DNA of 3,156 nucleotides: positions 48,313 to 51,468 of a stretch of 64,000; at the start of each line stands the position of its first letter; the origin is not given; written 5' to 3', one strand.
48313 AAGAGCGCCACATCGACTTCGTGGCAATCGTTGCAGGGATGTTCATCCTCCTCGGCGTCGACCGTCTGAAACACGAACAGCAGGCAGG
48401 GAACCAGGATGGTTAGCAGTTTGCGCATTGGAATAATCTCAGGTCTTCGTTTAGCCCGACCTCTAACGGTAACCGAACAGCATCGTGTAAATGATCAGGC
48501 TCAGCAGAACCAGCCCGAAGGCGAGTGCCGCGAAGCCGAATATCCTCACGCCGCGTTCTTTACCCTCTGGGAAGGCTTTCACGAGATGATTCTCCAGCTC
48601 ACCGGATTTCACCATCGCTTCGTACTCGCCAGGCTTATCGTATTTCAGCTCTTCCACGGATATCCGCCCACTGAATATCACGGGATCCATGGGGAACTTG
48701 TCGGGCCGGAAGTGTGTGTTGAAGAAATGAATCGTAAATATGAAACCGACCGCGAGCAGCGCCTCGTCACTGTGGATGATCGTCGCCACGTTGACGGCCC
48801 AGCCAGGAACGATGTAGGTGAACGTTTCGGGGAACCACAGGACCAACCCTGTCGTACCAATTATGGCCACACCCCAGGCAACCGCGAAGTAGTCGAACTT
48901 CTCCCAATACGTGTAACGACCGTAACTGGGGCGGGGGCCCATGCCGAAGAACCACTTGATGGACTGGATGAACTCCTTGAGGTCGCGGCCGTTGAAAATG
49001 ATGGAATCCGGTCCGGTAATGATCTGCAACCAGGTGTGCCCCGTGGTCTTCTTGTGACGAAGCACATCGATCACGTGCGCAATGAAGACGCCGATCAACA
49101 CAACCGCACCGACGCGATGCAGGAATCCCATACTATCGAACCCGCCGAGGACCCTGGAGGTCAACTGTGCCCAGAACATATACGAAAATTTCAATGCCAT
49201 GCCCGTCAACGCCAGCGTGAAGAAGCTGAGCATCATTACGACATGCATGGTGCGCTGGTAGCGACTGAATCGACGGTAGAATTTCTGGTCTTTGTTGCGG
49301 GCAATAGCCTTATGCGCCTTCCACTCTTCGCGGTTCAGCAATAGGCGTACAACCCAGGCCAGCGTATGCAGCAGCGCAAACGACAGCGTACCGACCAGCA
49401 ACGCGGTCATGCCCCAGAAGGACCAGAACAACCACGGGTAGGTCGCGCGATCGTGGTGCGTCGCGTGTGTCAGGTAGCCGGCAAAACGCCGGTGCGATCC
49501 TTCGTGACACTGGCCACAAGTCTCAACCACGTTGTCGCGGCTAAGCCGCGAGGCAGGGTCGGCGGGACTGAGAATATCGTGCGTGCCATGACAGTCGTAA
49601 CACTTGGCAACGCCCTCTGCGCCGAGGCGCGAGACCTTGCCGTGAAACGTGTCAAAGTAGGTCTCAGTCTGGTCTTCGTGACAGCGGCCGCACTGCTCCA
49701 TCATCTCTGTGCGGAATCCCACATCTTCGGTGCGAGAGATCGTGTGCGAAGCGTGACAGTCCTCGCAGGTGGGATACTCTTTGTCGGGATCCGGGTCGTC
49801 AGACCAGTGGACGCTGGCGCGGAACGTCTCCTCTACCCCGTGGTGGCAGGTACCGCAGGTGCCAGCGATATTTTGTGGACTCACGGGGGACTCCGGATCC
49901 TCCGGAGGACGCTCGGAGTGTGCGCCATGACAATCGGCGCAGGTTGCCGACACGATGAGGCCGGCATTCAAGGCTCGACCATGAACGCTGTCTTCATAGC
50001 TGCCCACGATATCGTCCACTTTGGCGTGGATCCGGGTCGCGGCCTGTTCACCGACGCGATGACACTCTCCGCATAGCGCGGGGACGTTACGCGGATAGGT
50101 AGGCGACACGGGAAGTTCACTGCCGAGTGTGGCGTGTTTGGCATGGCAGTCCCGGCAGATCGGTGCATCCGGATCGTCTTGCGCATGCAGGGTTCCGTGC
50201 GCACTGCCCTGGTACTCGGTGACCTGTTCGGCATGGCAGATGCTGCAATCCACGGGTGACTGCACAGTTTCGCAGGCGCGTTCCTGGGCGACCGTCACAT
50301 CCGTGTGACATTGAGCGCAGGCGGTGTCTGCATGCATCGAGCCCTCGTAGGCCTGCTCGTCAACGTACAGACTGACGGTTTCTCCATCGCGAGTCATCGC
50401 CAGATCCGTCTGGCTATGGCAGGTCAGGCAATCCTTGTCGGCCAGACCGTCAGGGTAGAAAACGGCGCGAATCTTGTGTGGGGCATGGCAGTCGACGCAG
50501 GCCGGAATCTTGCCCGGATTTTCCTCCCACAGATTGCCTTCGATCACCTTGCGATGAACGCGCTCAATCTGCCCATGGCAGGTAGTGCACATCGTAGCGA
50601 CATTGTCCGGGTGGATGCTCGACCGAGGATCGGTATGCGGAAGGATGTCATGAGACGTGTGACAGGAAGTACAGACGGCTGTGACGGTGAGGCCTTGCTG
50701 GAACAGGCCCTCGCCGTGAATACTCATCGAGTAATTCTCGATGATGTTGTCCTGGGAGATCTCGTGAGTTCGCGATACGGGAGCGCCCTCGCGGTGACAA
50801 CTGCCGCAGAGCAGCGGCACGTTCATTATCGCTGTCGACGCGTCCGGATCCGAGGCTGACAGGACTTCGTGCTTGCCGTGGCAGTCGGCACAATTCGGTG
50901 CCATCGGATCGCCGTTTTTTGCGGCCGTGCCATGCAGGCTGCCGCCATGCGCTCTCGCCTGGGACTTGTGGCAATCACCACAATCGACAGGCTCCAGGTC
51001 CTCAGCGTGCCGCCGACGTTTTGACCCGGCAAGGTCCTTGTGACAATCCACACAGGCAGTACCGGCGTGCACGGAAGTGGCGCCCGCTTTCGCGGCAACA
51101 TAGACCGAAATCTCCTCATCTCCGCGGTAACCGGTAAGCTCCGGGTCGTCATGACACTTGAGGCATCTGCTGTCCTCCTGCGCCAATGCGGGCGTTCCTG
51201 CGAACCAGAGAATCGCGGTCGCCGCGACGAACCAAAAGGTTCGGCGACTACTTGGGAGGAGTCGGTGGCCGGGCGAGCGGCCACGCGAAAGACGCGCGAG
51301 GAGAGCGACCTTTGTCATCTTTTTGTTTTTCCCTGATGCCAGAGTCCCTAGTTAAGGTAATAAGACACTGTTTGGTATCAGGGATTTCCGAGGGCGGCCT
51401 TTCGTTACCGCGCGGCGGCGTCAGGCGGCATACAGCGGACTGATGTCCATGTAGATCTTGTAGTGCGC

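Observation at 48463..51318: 951-aa single polypeptide joining 19 c-type hemes to a membrane diheme cytochrome b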

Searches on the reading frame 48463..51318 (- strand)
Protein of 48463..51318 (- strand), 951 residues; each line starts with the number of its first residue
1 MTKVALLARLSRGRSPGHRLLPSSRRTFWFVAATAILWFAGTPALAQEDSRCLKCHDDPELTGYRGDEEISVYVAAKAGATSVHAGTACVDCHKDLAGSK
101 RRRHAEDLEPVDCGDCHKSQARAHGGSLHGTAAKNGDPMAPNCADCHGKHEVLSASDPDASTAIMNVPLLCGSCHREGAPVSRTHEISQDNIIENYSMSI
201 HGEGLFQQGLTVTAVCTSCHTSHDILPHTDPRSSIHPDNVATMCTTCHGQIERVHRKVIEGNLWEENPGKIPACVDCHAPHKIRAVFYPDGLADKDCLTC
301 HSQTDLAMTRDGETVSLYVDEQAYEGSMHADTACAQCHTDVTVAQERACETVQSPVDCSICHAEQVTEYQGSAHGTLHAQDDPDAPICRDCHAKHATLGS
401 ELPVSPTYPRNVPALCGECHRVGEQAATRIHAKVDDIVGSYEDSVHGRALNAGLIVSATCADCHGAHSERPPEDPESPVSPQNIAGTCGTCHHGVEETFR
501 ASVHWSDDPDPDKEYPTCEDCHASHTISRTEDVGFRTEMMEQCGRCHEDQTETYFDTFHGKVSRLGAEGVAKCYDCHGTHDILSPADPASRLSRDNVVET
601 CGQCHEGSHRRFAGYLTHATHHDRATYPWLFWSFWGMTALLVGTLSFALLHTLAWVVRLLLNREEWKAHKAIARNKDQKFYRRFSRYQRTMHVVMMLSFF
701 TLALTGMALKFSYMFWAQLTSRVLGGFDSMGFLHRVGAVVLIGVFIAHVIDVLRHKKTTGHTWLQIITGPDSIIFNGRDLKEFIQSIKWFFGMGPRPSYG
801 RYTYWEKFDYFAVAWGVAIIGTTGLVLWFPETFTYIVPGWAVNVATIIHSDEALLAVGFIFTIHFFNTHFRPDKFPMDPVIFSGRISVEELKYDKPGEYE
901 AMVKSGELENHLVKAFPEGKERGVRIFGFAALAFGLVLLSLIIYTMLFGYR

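Call 6: search_protein_families(library=pfam, proteins=[window:48463-51318:-], max_evalue=0.1)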
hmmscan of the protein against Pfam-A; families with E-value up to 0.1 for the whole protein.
window:48463-51318:- (951 aa): 6 families
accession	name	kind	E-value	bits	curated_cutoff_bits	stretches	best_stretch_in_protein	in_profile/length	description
PF14522.11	Cytochrome_C7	-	1.9e-26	92.1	24.8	9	235-302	7-67/67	Cytochrome c7 and related cytochrome c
PF14537.11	Cytochrom_c3_2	-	4.2e-22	78.8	25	6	517-606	8-79/79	Cytochrome c3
PF09699.15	Paired_CXXCH_1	-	1e-14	54.3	20.6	3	388-421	9-37/41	Doubled CXXCH motif (Paired_CXXCH_1)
PF03264.19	Cytochrom_NNT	-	1e-08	35.5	24.1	2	47-97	123-168/174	NapC/NirT cytochrome c family, N-terminal region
PF01292.26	Ni_hydr_CYTB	-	1.7e-07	31.6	30.1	1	614-769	24-179/179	Prokaryotic cytochrome b561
PF22678.1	Cytochrom_c_NrfB-like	-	0.0018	19.1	27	1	244-289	1-51/89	Cytochrome c-type protein NrfB-like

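Call 10: search_protein_families(library=ncbifam, proteins=[window:48463-51318:-], max_evalue=0.01)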
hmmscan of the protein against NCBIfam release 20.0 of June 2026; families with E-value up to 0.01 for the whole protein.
window:48463-51318:- (951 aa): 10 families
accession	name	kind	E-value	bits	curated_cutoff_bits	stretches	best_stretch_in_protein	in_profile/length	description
TIGR03508.1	decahem_SO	subfamily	3.5e-25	88.9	192.2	3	423-607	1-176/258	DmsE family decaheme c-type cytochrome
NF041028.1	decahem_GSU2203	exception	4.7e-16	58.9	325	3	418-609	30-211/317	GSU2203 family decaheme c-type cytochrome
TIGR04257.1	nanowire_3heme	domain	2.5e-11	43.5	40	0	141-177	24-60/75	c(7)-type cytochrome triheme domain-containing protein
TIGR01583.1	formate-DH-gamm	equivalog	2.8e-07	30.7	115.85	1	682-866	3-167/204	formate dehydrogenase subunit gamma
TIGR03153.1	cytochr_NrfH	equivalog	5.6e-06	26.5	134.2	0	87-119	103-135/138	cytochrome c nitrite reductase small subunit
NF008659.0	PRK11659.1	equivalog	8e-06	25.7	184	1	214-302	47-143/188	cytochrome c nitrite reductase pentaheme subunit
TIGR02161.1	napC_nirT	subfamily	4.6e-05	23.4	310.6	0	238-283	42-87/185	periplasmic nitrate (or nitrite) reductase c-type cytochrome, NapC/NirT family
TIGR04315.1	octaheme_Shew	subfamily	0.00022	20.4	375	1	203-305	10-107/440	tetrathionate reductase family octaheme c-type cytochrome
TIGR02125.1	CytB-hydogenase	equivalog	0.0019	17.7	121.5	1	683-829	2-140/212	Ni/Fe-hydrogenase, b-type cytochrome subunit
TIGR03146.1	cyt_nit_nrfB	equivalog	0.0078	16.5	166.6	1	142-280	13-143/145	cytochrome c nitrite reductase pentaheme subunit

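Call 11: find_homologous_proteins(query=window:48463-51318:-, max_evalue=0.00001)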
Query window:48463-51318:- (951 aa): 3734 proteins with E <= 0.00001 among 8000 candidates; the best 120 are listed.
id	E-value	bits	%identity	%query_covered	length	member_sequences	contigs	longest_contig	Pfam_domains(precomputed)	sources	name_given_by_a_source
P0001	0.0e+0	2284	100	100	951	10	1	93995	PF09699.16,PF14537.12,PF01292.27,PF03264.20,PF14522.12,PF22113.2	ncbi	-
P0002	0.0e+0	1973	85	100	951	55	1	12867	PF09699.16,PF14537.12,PF01292.27,PF14522.12,PF22113.2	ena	-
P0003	0.0e+0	1952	86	99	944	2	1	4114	PF09699.16,PF14537.12,PF01292.27,PF03264.20,PF14522.12,PF22113.2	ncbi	-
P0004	0.0e+0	1939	84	100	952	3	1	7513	PF09699.16,PF14537.12,PF01292.27,PF14522.12,PF22113.2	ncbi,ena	-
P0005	0.0e+0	1911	83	99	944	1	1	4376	PF09699.16,PF14537.12,PF01292.27,PF14522.12,PF22113.2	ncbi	ncbi:MAG: hypothetical protein ACR2QI_08200, partial [Woeseiaceae bacterium]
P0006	0.0e+0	1902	81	100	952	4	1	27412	PF09699.16,PF14537.12,PF01292.27,PF14522.12,PF22113.2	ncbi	-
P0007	0.0e+0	1876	83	97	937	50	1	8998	PF09699.16,PF14537.12,PF01292.27,PF03264.20,PF14522.12,PF22113.2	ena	-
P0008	0.0e+0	1870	82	99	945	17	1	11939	PF09699.16,PF14537.12,PF01292.27,PF03264.20,PF02085.22,PF14522.12,PF22113.2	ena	-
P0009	0.0e+0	1853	82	97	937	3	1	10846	PF09699.16,PF14537.12,PF01292.27,PF14522.12,PF22113.2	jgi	-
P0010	0.0e+0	1852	82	97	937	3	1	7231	PF09699.16,PF14537.12,PF01292.27,PF03264.20,PF14522.12,PF22113.2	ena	-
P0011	0.0e+0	1835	81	97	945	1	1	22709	PF09699.16,PF14537.12,PF01292.27,PF02085.22,PF14522.12,PF22113.2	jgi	-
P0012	0.0e+0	1828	79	100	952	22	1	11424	PF09699.16,PF14537.12,PF01292.27,PF03264.20,PF14522.12,PF22113.2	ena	-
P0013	0.0e+0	1825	79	100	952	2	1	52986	PF09699.16,PF14537.12,PF01292.27,PF14522.12,PF22113.2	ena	-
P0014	0.0e+0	1822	80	97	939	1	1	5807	PF09699.16,PF14537.12,PF01292.27,PF14522.12,PF22113.2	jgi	jgi:cytochrome b subunit of formate dehydrogenase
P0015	0.0e+0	1816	78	99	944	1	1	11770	PF09699.16,PF14537.12,PF01292.27,PF03264.20,PF02085.22,PF14522.12,PF22113.2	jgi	-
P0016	0.0e+0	1814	78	100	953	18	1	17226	PF09699.16,PF14537.12,PF01292.27,PF00684.26,PF14522.12,PF22113.2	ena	-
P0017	0.0e+0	1814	78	100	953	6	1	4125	PF09699.16,PF14537.12,PF01292.27,PF14522.12,PF22113.2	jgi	jgi:cytochrome b subunit of formate dehydrogenase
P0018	0.0e+0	1806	78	100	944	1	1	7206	PF09699.16,PF14537.12,PF01292.27,PF03264.20,PF14522.12,PF22113.2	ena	-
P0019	0.0e+0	1805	85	91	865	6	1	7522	PF09699.16,PF14537.12,PF01292.27,PF14522.12,PF22113.2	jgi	jgi:cytochrome b subunit of formate dehydrogenase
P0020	0.0e+0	1804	79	97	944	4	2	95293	PF09699.16,PF14537.12,PF01292.27,PF03264.20,PF14522.12,PF22113.2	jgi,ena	-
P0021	0.0e+0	1799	79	98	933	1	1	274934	PF09699.16,PF14537.12,PF22678.2,PF01292.27,PF03264.20,PF14522.12,PF22113.2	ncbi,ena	-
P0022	0.0e+0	1797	77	100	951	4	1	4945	PF09699.16,PF14537.12,PF01292.27,PF03264.20,PF14522.12,PF22113.2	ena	-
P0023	0.0e+0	1797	79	99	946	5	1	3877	PF09699.16,PF14537.12,PF01292.27,PF14522.12,PF22113.2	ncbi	-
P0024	0.0e+0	1791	78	99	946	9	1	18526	PF09699.16,PF14537.12,PF01292.27,PF03264.20,PF14522.12,PF22113.2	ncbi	-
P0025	0.0e+0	1791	77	100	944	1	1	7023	PF09699.16,PF14537.12,PF01292.27,PF03264.20,PF14522.12,PF22113.2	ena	-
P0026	0.0e+0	1787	78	99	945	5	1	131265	PF09699.16,PF14537.12,PF01292.27,PF14522.12,PF22113.2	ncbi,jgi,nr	ncbi:MAG: cytochrome b/b6 domain-containing protein [Gammaproteobacteria bacterium]|nr:cytochrome b/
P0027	0.0e+0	1785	77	100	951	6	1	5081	PF09699.16,PF14537.12,PF01292.27,PF03264.20,PF14522.12,PF22113.2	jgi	-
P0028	0.0e+0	1784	77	100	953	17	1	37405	PF09699.16,PF14537.12,PF01292.27,PF03264.20,PF14522.12,PF22113.2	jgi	-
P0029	0.0e+0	1774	78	98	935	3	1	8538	PF09699.16,PF14537.12,PF01292.27,PF14522.12,PF22113.2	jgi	-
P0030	0.0e+0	1770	78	98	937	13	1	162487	PF09699.16,PF14537.12,PF01292.27,PF03264.20,PF14522.12,PF22113.2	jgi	-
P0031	0.0e+0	1764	76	100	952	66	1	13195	PF09699.16,PF14537.12,PF01292.27,PF02085.22,PF00684.26,PF14522.12,PF22113.2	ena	-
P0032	0.0e+0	1761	78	96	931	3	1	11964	PF09699.16,PF14537.12,PF22678.2,PF01292.27,PF03264.20,PF02085.22,PF14522.12,PF22113.2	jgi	jgi:cytochrome b subunit of formate dehydrogenase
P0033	0.0e+0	1759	78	97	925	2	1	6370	PF09699.16,PF14537.12,PF01292.27,PF03264.20,PF14522.12,PF22113.2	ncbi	ncbi:MAG: hypothetical protein WBM61_18340 [Woeseiaceae bacterium]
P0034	0.0e+0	1758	79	95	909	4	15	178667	PF09699.16,PF14537.12,PF01292.27,PF02085.22,PF14522.12,PF22113.2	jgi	jgi:cytochrome b subunit of formate dehydrogenase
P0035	0.0e+0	1756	76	100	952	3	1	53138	PF09699.16,PF14537.12,PF01292.27,PF03264.20,PF02085.22,PF14522.12,PF22113.2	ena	-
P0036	0.0e+0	1756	77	96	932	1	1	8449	PF09699.16,PF14537.12,PF01292.27,PF03264.20,PF02085.22,PF14522.12,PF22113.2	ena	-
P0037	0.0e+0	1755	76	100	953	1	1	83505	PF09699.16,PF14537.12,PF01292.27,PF03264.20,PF14522.12,PF22113.2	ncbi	-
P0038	0.0e+0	1749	78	96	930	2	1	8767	PF09699.16,PF14537.12,PF01292.27,PF02085.22,PF14522.12,PF22113.2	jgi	jgi:cytochrome b subunit of formate dehydrogenase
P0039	0.0e+0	1748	77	99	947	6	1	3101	PF09699.16,PF14537.12,PF22678.2,PF01292.27,PF14522.12,PF22113.2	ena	-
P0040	0.0e+0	1748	78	98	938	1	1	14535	PF09699.16,PF14537.12,PF01292.27,PF14522.12,PF22113.2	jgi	jgi:cytochrome b subunit of formate dehydrogenase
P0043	0.0e+0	1733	79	94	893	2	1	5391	PF09699.16,PF14537.12,PF01292.27,PF03264.20,PF14522.12,PF22113.2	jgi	jgi:cytochrome b subunit of formate dehydrogenase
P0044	0.0e+0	1727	76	99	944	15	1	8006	PF09699.16,PF14537.12,PF01292.27,PF14522.12,PF22113.2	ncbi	-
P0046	0.0e+0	1722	80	93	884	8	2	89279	PF09699.16,PF14537.12,PF01292.27,PF02085.22,PF14522.12,PF22113.2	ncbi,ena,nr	ncbi:MAG: cytochrome c3 family protein [Gammaproteobacteria bacterium]|nr:cytochrome c3 family prote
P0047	0.0e+0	1721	75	98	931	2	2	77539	PF09699.16,PF14537.12,PF01292.27,PF14522.12,PF22113.2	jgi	jgi:cytochrome b subunit of formate dehydrogenase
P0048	0.0e+0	1721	76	100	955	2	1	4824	PF09699.16,PF14537.12,PF01292.27,PF14522.12,PF22113.2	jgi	jgi:cytochrome b subunit of formate dehydrogenase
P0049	0.0e+0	1720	76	98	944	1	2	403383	PF09699.16,PF14537.12,PF01292.27,PF02085.22,PF14522.12,PF22113.2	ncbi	-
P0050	0.0e+0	1720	75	97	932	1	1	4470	PF09699.16,PF14537.12,PF01292.27,PF14522.12,PF22113.2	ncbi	-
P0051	0.0e+0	1719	76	100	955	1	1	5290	PF09699.16,PF14537.12,PF01292.27,PF14522.12,PF22113.2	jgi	jgi:cytochrome b subunit of formate dehydrogenase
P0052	0.0e+0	1713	76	96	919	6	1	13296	PF09699.16,PF14537.12,PF22678.2,PF01292.27,PF14522.12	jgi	jgi:cytochrome b subunit of formate dehydrogenase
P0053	0.0e+0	1711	77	95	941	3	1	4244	PF09699.16,PF14537.12,PF01292.27,PF02085.22,PF14522.12,PF22113.2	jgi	-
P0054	0.0e+0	1710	75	99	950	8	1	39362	PF09699.16,PF14537.12,PF22678.2,PF01292.27,PF02085.22,PF00684.26,PF14522.12,PF22113.2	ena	-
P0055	0.0e+0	1707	75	99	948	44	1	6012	PF09699.16,PF14537.12,PF22678.2,PF01292.27,PF14522.12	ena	-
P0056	0.0e+0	1702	76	96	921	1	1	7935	PF09699.16,PF14537.12,PF01292.27,PF03264.20,PF02085.22,PF14522.12,PF22113.2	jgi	jgi:cytochrome b subunit of formate dehydrogenase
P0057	0.0e+0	1694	74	98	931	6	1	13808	PF09699.16,PF14537.12,PF01292.27,PF14522.12,PF22113.2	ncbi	-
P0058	0.0e+0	1690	75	97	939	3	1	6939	PF09699.16,PF14537.12,PF01292.27,PF02085.22,PF14522.12,PF22113.2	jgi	jgi:cytochrome b subunit of formate dehydrogenase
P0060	0.0e+0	1683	73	98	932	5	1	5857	PF09699.16,PF14537.12,PF01292.27,PF14522.12,PF22113.2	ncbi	-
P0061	0.0e+0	1681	74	98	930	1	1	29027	PF09699.16,PF14537.12,PF01292.27,PF02085.22,PF14522.12,PF22113.2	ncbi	-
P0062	0.0e+0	1678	75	96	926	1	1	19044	PF09699.16,PF14537.12,PF01292.27,PF14522.12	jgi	jgi:cytochrome b subunit of formate dehydrogenase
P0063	0.0e+0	1677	72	97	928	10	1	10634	PF09699.16,PF14537.12,PF01292.27,PF14522.12,PF22113.2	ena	-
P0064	0.0e+0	1677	75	97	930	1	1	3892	PF09699.16,PF14537.12,PF01292.27,PF14522.12,PF22113.2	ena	-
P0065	0.0e+0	1665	73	99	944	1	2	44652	PF09699.16,PF14537.12,PF01292.27,PF14522.12,PF22113.2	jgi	-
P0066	0.0e+0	1665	73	99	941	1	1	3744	PF09699.16,PF14537.12,PF01292.27,PF02085.22,PF14522.12,PF22113.2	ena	-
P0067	0.0e+0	1664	74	97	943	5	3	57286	PF09699.16,PF14537.12,PF01292.27,PF14522.12,PF22113.2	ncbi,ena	-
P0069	0.0e+0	1642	73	98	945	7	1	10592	PF09699.16,PF14537.12,PF01292.27,PF03264.20,PF14522.12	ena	-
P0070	0.0e+0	1628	80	87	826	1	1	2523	PF09699.16,PF14537.12,PF01292.27,PF14522.12,PF22113.2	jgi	jgi:cytochrome b subunit of formate dehydrogenase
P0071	0.0e+0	1602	75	93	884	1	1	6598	PF09699.16,PF14537.12,PF01292.27,PF14522.12,PF22113.2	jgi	jgi:cytochrome b subunit of formate dehydrogenase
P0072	0.0e+0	1600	73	93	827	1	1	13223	PF09699.16,PF14537.12,PF01292.27,PF14522.12,PF22113.2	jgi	jgi:cytochrome b subunit of formate dehydrogenase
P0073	0.0e+0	1592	75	93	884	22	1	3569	PF09699.16,PF14537.12,PF01292.27,PF02085.22,PF14522.12,PF22113.2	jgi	jgi:cytochrome b subunit of formate dehydrogenase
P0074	0.0e+0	1584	82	83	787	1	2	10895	PF09699.16,PF14537.12,PF01292.27,PF03264.20,PF14522.12,PF22113.2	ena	-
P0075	0.0e+0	1582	74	93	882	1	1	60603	PF09699.16,PF14537.12,PF01292.27,PF02085.22,PF14522.12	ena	-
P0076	0.0e+0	1582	82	83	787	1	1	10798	PF09699.16,PF14537.12,PF01292.27,PF03264.20,PF14522.12,PF22113.2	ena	-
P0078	0.0e+0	1547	83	82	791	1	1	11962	PF09699.16,PF14537.12,PF01292.27,PF02085.22,PF14522.12,PF22113.2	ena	-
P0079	0.0e+0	1540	84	79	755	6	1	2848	PF09699.16,PF14537.12,PF01292.27,PF14522.12,PF22113.2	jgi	jgi:cytochrome b subunit of formate dehydrogenase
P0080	0.0e+0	1535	64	95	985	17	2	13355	PF09699.16,PF14537.12,PF01292.27,PF02085.22,PF14522.12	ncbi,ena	-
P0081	0.0e+0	1530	64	96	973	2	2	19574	PF09699.16,PF14537.12,PF01292.27,PF02085.22,PF14522.12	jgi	-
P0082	0.0e+0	1529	64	96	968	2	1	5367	PF09699.16,PF14537.12,PF01292.27,PF00684.26,PF14522.12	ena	-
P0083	0.0e+0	1528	68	97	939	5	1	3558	PF09699.16,PF14537.12,PF01292.27,PF14522.12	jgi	jgi:predicted CXXCH cytochrome family protein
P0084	0.0e+0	1527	64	96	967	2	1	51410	PF09699.16,PF14537.12,PF01292.27,PF02085.22,PF14522.12,PF22113.2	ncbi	-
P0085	0.0e+0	1526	69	96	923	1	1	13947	PF09699.16,PF14537.12,PF01292.27,PF14522.12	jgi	jgi:predicted CXXCH cytochrome family protein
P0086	0.0e+0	1518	64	96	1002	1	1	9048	PF09699.16,PF14537.12,PF01292.27,PF03264.20,PF02085.22,PF14522.12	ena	-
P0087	0.0e+0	1514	63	98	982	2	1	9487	PF09699.16,PF14537.12,PF01292.27,PF03264.20,PF14522.12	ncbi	-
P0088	0.0e+0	1514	68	94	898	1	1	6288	PF09699.16,PF14537.12,PF01292.27,PF14522.12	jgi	jgi:cytochrome b subunit of formate dehydrogenase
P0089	0.0e+0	1512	67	98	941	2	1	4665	PF09699.16,PF14537.12,PF01292.27,PF14522.12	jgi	-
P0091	0.0e+0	1510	67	97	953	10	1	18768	PF09699.16,PF14537.12,PF22678.2,PF01292.27,PF14522.12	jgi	-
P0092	0.0e+0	1509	63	98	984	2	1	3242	PF09699.16,PF14537.12,PF01292.27,PF02085.22,PF00684.26,PF14522.12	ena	-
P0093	0.0e+0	1507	68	95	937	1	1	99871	PF09699.16,PF14537.12,PF01292.27,PF14522.12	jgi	-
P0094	0.0e+0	1505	64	95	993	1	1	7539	PF09699.16,PF14537.12,PF01292.27,PF02085.22,PF00684.26,PF14522.12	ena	-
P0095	0.0e+0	1505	64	95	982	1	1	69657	PF09699.16,PF14537.12,PF01292.27,PF02085.22,PF14522.12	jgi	jgi:predicted CXXCH cytochrome family protein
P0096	0.0e+0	1501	63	96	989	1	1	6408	PF09699.16,PF14537.12,PF01292.27,PF02085.22,PF14522.12,PF22113.2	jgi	jgi:cytochrome b subunit of formate dehydrogenase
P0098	0.0e+0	1495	66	97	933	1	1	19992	PF09699.16,PF14537.12,PF01292.27,PF14522.12,PF22113.2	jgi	jgi:cytochrome b subunit of formate dehydrogenase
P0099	0.0e+0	1495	63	98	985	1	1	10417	PF09699.16,PF14537.12,PF22678.2,PF01292.27,PF02085.22,PF14522.12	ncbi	-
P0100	0.0e+0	1494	63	97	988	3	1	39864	PF09699.16,PF14537.12,PF01292.27,PF02085.22,PF14522.12,PF22113.2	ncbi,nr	ncbi:MAG: hypothetical protein GY769_17300 [bacterium]|nr:hypothetical protein [bacterium]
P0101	0.0e+0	1494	64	96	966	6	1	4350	PF09699.16,PF14537.12,PF01292.27,PF02085.22,PF14522.12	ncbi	-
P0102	0.0e+0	1487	64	95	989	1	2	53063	PF09699.16,PF14537.12,PF22678.2,PF01292.27,PF02085.22,PF14522.12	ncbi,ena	-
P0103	0.0e+0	1483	62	97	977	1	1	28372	PF09699.16,PF14537.12,PF01292.27,PF02085.22,PF14522.12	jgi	jgi:cytochrome b subunit of formate dehydrogenase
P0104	0.0e+0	1482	66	96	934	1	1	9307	PF09699.16,PF14537.12,PF01292.27,PF14522.12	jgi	jgi:cytochrome b subunit of formate dehydrogenase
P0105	0.0e+0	1481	62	98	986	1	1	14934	PF09699.16,PF14537.12,PF01292.27,PF14522.12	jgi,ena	-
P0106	0.0e+0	1479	66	96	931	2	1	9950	PF09699.16,PF14537.12,PF01292.27,PF14522.12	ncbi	-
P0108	0.0e+0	1474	77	83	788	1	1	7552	PF09699.16,PF14537.12,PF01292.27,PF14522.12,PF22113.2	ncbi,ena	-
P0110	0.0e+0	1469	66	96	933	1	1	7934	PF09699.16,PF14537.12,PF01292.27,PF14522.12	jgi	-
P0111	0.0e+0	1468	63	95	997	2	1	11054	PF09699.16,PF14537.12,PF01292.27,PF02085.22,PF14522.12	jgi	jgi:cytochrome b subunit of formate dehydrogenase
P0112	0.0e+0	1467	62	97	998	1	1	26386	PF09699.16,PF14537.12,PF01292.27,PF02085.22,PF14522.12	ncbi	-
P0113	0.0e+0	1465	65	96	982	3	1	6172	PF09699.16,PF14537.12,PF01292.27,PF14522.12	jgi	jgi:cytochrome b subunit of formate dehydrogenase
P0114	0.0e+0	1465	64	94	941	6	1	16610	PF09699.16,PF14537.12,PF01292.27,PF02085.22,PF14522.12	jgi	jgi:cytochrome b subunit of formate dehydrogenase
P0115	0.0e+0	1464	65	98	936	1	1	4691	PF09699.16,PF14537.12,PF22678.2,PF01292.27,PF02085.22,PF14522.12,PF22113.2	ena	-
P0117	0.0e+0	1463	62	98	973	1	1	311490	PF09699.16,PF14537.12,PF01292.27,PF02085.22,PF14522.12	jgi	jgi:cytochrome b subunit of formate dehydrogenase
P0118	0.0e+0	1463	79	79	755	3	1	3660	PF09699.16,PF14537.12,PF01292.27,PF02085.22,PF14522.12,PF22113.2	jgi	jgi:cytochrome b subunit of formate dehydrogenase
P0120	0.0e+0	1461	62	95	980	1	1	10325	PF09699.16,PF14537.12,PF01292.27,PF14522.12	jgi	jgi:cytochrome b subunit of formate dehydrogenase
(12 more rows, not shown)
